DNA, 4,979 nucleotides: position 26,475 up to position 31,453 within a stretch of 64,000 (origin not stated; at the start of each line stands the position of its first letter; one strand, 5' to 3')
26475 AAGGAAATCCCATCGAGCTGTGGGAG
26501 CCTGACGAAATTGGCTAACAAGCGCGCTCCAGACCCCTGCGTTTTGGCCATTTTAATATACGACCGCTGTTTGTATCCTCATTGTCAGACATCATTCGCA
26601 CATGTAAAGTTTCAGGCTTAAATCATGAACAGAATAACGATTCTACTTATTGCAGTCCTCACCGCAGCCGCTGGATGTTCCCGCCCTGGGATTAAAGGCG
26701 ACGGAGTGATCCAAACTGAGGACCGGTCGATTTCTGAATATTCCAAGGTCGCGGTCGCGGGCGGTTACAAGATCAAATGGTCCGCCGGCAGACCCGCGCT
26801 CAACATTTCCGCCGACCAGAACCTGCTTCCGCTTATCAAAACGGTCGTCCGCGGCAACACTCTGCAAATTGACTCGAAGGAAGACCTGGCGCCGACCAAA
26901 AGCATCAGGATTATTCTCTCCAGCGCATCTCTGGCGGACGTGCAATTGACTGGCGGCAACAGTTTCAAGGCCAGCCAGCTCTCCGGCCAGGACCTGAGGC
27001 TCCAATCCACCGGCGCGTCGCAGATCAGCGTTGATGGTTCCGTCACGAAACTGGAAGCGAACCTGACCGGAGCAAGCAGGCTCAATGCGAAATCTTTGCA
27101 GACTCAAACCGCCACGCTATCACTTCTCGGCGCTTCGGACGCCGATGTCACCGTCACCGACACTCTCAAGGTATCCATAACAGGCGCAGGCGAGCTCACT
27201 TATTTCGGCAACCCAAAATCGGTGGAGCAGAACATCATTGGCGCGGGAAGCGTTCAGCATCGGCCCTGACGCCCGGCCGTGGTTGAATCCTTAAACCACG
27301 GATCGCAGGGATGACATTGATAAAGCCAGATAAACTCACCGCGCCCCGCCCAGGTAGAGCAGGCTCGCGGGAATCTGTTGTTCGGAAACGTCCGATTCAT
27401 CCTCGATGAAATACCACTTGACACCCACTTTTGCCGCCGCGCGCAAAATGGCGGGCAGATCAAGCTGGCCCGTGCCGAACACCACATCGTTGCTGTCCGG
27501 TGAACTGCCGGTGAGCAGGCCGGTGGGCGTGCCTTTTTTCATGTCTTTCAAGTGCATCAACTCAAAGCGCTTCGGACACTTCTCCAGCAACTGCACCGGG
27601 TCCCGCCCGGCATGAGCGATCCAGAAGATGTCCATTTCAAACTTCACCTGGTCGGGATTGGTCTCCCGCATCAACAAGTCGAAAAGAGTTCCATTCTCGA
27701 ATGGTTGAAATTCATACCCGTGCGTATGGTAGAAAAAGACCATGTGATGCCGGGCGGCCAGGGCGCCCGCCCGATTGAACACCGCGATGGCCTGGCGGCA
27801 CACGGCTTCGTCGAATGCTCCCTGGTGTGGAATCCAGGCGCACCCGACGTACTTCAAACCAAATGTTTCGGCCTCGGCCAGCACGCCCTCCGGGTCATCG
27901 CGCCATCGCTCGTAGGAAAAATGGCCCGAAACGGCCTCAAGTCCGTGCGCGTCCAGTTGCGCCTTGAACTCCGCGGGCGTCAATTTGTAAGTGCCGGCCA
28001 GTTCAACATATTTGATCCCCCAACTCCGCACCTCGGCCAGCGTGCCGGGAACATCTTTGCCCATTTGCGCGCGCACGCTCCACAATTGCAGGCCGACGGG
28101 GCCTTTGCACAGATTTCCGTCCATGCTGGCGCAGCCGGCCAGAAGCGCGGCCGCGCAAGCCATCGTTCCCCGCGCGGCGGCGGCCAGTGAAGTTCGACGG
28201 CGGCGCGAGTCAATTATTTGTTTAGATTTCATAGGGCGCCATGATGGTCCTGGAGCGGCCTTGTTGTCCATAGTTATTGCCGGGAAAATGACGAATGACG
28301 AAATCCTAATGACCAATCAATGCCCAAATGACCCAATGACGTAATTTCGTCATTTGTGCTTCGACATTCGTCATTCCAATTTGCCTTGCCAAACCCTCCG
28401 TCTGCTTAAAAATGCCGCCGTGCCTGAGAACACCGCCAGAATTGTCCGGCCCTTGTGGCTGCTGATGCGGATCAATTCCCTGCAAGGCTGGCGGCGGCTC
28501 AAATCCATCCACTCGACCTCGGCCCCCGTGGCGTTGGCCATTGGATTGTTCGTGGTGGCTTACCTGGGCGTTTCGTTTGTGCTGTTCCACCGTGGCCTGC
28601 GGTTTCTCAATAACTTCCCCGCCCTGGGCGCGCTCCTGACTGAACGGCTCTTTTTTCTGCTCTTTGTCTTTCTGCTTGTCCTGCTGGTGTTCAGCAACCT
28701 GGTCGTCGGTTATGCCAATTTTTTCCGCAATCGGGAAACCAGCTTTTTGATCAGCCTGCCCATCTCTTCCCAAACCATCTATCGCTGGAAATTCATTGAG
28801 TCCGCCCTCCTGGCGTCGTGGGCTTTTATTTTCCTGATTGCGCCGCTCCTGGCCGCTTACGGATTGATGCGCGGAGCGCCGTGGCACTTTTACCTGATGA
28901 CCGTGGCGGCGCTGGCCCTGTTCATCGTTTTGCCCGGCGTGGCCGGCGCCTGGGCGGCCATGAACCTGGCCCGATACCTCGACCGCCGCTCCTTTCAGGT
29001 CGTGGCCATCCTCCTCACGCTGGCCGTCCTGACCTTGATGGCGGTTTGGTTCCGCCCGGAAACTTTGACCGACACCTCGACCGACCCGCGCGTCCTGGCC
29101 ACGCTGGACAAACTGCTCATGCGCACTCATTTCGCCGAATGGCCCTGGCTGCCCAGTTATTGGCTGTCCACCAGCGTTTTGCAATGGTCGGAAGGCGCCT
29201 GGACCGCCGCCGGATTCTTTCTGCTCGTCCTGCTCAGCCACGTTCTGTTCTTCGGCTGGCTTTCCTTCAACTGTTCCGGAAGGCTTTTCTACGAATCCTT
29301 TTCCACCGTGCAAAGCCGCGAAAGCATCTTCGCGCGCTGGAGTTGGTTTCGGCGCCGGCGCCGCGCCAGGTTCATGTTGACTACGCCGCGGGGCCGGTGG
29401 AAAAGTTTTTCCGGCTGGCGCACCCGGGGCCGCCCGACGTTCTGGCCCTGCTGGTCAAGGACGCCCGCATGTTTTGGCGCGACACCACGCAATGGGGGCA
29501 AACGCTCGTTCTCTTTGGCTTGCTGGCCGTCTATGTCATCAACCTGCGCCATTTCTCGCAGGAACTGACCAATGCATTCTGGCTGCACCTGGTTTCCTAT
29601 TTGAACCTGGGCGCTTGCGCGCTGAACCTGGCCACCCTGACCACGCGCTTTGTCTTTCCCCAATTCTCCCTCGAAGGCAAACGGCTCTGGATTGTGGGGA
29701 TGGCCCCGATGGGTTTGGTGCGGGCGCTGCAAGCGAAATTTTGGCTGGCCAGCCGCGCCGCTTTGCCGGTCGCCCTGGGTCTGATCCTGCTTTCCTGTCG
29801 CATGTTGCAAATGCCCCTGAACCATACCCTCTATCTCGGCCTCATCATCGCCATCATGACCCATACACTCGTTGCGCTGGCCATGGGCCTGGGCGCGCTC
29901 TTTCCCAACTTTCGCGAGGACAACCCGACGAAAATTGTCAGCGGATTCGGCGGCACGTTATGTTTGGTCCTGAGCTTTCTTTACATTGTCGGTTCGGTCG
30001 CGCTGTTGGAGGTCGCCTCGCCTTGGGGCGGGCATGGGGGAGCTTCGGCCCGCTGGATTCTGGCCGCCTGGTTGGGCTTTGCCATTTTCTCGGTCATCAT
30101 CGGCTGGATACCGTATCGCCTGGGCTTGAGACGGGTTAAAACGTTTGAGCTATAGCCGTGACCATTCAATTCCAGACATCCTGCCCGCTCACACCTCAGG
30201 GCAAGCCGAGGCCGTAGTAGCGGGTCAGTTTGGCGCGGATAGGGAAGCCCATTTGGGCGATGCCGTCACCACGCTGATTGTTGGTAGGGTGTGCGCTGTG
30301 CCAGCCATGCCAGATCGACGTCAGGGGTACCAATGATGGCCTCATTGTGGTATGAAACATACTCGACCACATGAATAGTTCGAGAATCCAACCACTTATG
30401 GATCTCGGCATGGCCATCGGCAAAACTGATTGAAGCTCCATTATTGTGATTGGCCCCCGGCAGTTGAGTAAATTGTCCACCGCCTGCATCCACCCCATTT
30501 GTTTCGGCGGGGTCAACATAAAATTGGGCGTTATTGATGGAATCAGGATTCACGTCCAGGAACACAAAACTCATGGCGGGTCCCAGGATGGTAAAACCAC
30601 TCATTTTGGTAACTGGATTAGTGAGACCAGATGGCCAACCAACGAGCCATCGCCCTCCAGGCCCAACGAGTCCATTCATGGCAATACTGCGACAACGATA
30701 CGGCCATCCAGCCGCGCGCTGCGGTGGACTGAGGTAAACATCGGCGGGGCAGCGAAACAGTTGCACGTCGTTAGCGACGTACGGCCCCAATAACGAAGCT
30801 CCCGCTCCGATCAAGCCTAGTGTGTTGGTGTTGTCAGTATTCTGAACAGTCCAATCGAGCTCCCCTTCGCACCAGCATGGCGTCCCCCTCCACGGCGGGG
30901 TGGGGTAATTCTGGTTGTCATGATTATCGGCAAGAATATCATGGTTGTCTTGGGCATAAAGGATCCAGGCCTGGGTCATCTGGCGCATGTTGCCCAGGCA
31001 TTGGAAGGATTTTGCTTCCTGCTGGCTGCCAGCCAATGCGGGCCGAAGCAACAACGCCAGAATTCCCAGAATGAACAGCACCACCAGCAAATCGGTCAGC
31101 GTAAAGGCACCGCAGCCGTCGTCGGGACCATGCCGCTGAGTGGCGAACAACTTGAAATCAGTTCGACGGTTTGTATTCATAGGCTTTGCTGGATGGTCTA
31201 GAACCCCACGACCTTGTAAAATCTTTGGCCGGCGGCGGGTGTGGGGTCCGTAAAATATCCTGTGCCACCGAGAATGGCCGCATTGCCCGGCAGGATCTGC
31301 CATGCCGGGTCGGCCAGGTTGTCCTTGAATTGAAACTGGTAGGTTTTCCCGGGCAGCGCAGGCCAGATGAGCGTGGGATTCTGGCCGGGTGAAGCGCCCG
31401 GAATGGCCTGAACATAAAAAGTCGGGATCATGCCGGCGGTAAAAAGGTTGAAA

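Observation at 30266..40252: ECF sigma / Ser-Thr kinase switch upstream of paired prepilin-like and beta-propeller genes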

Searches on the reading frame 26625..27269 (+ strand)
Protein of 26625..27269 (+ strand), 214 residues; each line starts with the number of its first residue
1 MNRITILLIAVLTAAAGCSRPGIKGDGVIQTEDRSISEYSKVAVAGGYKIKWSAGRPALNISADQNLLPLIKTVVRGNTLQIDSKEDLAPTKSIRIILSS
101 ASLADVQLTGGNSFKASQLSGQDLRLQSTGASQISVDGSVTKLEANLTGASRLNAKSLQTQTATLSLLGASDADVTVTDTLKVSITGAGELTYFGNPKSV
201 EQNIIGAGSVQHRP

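Call 53: search_protein_families(library=pfam, proteins=[window:26625-27269:+], max_evalue=0.001)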
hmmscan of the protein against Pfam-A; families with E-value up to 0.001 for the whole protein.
window:26625-27269:+ (214 aa): 1 family
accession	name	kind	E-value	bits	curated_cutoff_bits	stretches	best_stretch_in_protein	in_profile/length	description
PF10988.14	DUF2807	-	1.1e-28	100.6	24.2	1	39-197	2-181/181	Putative auto-transporter adhesin, head GIN domain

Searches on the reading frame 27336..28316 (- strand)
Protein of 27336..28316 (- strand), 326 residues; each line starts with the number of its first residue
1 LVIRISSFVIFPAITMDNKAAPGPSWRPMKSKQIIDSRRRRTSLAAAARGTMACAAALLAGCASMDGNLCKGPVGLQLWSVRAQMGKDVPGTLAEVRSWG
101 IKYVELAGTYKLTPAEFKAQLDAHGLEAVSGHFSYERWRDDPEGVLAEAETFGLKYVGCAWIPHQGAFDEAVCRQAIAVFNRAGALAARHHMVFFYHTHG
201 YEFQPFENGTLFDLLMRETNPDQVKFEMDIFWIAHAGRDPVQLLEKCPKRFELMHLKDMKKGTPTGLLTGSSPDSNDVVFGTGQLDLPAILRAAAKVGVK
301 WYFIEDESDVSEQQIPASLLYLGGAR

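Call 53: search_protein_families(library=pfam, proteins=[window:27336-28316:-], max_evalue=0.001)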
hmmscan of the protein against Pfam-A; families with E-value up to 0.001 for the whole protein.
window:27336-28316:- (326 aa): 1 family
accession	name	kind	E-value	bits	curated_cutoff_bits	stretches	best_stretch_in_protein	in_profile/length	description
PF01261.30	AP_endonuc_2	-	3.4e-17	63.4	31.1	1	93-315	1-239/249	Xylose isomerase-like TIM barrel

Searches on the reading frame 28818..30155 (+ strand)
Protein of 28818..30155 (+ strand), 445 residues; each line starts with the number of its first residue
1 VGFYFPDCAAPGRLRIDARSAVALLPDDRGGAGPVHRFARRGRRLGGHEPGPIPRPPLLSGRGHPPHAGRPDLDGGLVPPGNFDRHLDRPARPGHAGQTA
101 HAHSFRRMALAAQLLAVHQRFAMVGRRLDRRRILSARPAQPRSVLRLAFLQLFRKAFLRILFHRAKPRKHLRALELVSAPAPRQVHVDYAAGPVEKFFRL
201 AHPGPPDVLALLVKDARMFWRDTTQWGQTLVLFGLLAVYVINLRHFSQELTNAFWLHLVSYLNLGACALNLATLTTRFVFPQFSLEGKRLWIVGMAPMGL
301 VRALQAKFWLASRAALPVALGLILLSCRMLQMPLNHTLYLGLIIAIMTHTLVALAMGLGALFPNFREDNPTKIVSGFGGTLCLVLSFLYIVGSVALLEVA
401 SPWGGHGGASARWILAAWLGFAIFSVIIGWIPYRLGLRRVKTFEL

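Call 53: search_protein_families(library=pfam, proteins=[window:28818-30155:+], max_evalue=0.001)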
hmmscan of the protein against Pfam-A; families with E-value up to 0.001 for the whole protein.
window:28818-30155:+ (445 aa): 1 family
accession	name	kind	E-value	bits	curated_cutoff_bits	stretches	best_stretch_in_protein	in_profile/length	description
PF16949.11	ABC_tran_2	-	3.4e-87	294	25.7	1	150-445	258-542/542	Putative ATP-binding cassette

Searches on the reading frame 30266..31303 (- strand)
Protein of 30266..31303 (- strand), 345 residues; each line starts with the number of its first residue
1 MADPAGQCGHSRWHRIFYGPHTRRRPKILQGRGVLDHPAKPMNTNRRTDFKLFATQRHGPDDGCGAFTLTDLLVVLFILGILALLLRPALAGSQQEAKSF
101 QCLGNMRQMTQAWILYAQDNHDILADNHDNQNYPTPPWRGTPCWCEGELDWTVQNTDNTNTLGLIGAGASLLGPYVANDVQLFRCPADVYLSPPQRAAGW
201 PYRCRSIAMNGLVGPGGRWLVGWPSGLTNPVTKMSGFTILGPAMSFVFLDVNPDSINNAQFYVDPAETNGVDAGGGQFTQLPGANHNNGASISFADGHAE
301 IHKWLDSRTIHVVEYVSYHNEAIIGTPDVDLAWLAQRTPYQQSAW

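Call 4: search_protein_families(library=pfam, proteins=[window:30266-31303:-], max_evalue=0.01)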
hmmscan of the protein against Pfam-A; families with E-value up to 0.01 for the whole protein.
window:30266-31303:- (345 aa): 0 families

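Call 6: search_protein_families(library=ncbifam, proteins=[window:30266-31303:-], max_evalue=0.01)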
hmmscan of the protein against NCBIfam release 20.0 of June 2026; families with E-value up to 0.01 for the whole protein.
window:30266-31303:- (345 aa): 4 families
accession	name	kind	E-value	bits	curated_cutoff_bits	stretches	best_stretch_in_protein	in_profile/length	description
TIGR01710.1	typeII_sec_gspG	equivalog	4.9e-07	29.8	88.85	1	67-123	3-59/134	type II secretion system major pseudopilin GspG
NF040999.1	pilin_ComGC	equivalog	0.00034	20.7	75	1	66-105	3-42/84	competence type IV pilus major pilin ComGC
NF041013.1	T4P_ComGE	equivalog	0.0048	17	49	1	65-98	4-37/83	competence type IV pilus minor pilin ComGE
TIGR04294.2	pre_pil_HX9DG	domain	0.0093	15.8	19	0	283-299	2-18/22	H-X9-DG-CTERM domain-containing protein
